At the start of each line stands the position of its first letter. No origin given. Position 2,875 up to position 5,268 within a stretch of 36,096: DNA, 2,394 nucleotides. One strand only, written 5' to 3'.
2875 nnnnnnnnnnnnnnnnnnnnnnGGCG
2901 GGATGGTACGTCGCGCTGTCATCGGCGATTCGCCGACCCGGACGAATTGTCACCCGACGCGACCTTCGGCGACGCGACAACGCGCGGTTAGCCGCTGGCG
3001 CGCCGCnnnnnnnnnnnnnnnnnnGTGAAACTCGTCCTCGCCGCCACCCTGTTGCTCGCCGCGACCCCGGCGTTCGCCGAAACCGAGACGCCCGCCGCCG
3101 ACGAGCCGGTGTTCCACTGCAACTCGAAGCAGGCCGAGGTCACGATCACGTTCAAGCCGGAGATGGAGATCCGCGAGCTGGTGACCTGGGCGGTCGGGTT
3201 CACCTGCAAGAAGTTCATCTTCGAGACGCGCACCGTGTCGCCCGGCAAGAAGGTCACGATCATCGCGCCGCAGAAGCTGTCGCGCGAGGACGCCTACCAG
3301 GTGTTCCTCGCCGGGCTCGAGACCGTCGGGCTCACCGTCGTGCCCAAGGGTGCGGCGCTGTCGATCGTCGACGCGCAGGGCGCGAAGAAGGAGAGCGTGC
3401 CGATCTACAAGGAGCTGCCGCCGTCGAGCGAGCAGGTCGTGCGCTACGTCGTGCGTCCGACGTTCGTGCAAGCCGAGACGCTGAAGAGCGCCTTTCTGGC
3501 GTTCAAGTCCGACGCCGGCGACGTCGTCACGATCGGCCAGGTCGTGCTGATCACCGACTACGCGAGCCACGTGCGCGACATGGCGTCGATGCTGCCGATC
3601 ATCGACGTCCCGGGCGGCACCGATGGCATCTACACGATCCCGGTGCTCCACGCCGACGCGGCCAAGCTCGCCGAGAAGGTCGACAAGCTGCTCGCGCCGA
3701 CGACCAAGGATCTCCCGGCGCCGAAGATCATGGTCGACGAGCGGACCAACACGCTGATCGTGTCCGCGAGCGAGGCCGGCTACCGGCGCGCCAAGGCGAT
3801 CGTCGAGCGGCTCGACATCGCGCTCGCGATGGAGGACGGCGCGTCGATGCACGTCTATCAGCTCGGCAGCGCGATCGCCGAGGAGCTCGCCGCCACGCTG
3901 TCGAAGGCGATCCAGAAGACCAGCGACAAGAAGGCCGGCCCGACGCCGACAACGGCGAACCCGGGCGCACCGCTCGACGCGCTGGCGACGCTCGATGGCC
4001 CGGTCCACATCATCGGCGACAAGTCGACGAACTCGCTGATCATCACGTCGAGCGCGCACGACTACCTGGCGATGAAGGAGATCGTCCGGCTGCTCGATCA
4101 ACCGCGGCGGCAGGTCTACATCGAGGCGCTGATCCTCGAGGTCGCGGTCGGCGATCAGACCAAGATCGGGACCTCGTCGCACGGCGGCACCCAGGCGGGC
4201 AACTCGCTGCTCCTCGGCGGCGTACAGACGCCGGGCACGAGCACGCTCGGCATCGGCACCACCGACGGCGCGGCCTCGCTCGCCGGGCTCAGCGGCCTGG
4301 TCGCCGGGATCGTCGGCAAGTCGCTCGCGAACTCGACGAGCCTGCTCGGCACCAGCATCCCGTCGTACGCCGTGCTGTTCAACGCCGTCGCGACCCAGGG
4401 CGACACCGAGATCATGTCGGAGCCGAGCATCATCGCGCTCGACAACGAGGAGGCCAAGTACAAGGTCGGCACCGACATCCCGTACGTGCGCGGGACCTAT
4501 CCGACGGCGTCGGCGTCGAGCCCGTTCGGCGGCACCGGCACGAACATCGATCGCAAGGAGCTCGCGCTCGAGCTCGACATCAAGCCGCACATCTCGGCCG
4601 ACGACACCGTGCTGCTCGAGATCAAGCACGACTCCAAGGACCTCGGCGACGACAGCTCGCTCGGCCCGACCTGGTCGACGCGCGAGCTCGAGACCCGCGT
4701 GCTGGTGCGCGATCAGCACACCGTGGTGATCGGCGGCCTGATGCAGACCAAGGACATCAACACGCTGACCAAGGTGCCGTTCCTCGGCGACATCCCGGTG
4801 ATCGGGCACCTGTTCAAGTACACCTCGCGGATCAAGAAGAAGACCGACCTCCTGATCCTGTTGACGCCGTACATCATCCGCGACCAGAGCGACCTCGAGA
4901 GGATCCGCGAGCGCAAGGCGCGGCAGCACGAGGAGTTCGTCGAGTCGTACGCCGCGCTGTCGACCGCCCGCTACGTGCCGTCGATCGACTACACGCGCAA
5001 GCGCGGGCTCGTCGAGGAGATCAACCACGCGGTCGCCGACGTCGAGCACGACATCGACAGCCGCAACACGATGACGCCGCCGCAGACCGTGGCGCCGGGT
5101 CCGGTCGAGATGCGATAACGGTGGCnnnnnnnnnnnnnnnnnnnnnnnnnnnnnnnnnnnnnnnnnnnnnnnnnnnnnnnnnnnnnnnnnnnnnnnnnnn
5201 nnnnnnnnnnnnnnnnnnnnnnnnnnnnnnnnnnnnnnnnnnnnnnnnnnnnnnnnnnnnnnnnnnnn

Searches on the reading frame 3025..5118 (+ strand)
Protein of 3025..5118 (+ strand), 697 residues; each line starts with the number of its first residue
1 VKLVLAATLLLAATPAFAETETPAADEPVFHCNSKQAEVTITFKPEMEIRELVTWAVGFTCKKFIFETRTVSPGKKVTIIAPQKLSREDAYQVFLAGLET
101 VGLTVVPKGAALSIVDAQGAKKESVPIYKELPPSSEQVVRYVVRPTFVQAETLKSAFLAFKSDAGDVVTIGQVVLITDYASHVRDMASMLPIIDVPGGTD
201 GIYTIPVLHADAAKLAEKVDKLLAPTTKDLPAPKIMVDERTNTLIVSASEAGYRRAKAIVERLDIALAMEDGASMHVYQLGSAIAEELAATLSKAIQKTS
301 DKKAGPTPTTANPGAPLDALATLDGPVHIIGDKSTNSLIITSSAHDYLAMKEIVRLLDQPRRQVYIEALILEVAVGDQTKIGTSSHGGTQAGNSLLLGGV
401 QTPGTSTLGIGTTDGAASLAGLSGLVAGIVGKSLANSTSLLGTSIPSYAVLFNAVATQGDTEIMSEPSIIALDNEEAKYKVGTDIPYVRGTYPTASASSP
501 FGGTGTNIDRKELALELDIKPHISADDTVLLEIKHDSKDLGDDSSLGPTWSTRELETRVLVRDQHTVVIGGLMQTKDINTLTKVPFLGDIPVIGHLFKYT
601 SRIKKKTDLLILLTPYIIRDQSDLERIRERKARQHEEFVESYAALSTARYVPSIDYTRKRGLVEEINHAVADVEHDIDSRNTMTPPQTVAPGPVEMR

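Call 48: search_protein_families(library=pfam, proteins=[window:3025-5118:+], max_evalue=0.001)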
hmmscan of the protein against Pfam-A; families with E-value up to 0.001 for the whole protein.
window:3025-5118:+ (697 aa): 3 families
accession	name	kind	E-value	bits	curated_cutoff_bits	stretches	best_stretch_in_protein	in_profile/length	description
PF00263.26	Secretin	-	1.7e-45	155.1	27.5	1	455-619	2-169/169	Bacterial type II and III secretion system protein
PF03958.22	Secretin_N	-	1.2e-22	80.3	28.2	2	276-363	2-69/69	Bacterial type II/III secretion system short domain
PF21305.2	type_II_gspD_N0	-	2.2e-08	34.2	27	1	46-109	5-65/71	GspD-like, N0 domain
